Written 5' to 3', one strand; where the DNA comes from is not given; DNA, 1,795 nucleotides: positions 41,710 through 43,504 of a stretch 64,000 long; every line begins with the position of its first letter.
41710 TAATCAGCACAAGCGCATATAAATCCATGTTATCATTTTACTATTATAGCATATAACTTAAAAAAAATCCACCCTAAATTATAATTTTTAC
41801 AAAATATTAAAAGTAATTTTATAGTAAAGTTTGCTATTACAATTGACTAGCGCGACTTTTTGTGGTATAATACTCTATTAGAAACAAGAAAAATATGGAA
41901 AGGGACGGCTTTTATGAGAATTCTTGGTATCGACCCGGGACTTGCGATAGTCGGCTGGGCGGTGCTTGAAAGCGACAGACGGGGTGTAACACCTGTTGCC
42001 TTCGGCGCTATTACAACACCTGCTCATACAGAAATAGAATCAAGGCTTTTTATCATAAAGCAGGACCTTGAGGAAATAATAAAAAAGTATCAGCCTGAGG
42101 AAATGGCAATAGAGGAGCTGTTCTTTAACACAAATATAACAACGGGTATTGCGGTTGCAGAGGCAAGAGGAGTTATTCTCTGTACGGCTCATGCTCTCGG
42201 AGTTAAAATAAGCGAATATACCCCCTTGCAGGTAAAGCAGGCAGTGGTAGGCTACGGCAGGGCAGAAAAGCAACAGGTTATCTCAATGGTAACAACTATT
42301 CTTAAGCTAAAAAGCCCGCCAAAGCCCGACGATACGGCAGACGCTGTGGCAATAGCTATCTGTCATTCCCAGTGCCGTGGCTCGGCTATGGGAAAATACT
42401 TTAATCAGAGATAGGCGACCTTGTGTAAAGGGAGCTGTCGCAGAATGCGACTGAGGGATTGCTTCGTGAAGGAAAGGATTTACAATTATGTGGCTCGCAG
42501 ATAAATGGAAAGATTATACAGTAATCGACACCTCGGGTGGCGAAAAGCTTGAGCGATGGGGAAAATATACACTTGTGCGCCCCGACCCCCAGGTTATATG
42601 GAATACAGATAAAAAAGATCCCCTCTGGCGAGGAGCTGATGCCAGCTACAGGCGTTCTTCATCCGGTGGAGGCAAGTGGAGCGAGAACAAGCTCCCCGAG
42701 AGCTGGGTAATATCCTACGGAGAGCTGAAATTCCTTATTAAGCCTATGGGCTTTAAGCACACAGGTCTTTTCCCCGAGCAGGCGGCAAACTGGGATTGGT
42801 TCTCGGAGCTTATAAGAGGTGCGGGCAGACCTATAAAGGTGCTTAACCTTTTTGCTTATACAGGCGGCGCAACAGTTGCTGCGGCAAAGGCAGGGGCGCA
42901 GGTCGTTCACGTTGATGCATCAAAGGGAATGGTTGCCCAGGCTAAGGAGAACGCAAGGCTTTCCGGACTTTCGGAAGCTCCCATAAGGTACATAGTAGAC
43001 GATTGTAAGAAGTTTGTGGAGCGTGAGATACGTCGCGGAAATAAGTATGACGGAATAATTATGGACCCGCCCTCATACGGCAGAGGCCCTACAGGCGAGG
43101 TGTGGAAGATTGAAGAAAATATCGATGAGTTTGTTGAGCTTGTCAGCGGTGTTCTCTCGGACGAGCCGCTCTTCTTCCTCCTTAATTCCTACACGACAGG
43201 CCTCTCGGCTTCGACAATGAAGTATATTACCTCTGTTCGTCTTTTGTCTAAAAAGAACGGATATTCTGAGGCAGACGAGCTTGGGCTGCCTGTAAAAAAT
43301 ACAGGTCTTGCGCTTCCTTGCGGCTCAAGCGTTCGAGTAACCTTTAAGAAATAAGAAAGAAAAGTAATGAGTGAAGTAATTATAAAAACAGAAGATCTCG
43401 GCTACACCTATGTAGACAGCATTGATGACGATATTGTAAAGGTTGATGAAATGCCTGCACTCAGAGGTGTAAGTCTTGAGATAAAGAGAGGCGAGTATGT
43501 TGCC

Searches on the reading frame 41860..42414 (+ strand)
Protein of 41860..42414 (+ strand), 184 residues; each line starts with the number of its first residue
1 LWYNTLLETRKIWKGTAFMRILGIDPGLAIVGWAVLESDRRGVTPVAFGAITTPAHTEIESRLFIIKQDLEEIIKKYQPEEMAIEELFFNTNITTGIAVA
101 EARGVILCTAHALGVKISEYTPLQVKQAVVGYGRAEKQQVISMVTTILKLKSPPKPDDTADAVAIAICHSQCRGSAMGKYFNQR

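Call 12: search_protein_families(library=pfam, proteins=[window:41860-42414:+])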
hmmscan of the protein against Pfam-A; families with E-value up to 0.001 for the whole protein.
window:41860-42414:+ (184 aa): 1 family
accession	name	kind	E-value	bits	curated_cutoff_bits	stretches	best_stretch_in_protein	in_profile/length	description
PF02075.23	RuvC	-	2.7e-48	164.1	22.2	1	21-169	1-148/148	Crossover junction endodeoxyribonuclease RuvC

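Call 97: find_encoding_contigs(protein=window:41860-42414:+, flank=1000, max_places=3)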
Protein window:41860-42414:+ (184 aa): no gene with exactly this product is on record in the collection.

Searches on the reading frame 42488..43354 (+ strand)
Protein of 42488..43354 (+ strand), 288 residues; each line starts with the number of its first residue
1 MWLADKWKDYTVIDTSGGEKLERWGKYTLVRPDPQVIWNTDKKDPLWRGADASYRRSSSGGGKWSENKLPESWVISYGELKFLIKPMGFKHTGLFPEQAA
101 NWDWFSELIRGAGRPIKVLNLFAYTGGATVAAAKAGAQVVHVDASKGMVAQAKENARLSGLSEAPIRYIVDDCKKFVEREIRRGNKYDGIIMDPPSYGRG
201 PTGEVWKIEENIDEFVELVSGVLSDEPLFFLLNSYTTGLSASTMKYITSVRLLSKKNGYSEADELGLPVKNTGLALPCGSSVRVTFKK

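Call 12: search_protein_families(library=pfam, proteins=[window:42488-43354:+])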
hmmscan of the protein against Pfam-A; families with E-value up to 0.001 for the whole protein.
window:42488-43354:+ (288 aa): 5 families
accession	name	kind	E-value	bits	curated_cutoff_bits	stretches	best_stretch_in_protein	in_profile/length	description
PF10672.15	Methyltrans_SAM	-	4.6e-17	62.6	27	1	60-200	73-209/286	S-adenosylmethionine-dependent methyltransferase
PF03602.21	Cons_hypoth95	-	2.9e-06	27.5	24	1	109-195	36-122/182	Conserved hypothetical protein 95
PF09445.16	Methyltransf_15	-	3e-06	27.3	22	1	118-198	4-83/165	RNA cap guanine-N2 methyltransferase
PF13649.12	Methyltransf_25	-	1.2e-05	26.4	27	1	118-190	1-68/97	Methyltransferase domain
PF08241.18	Methyltransf_11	-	0.00036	21.5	21.2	1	125-175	7-53/95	Methyltransferase domain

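Call 98: find_encoding_contigs(protein=window:42488-43354:+, flank=1500, max_places=4)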
Protein window:42488-43354:+ (288 aa): no gene with exactly this product is on record in the collection.
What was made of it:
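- Tried and rejected: Two look-ups returned nothing on record (calls 97, 98).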
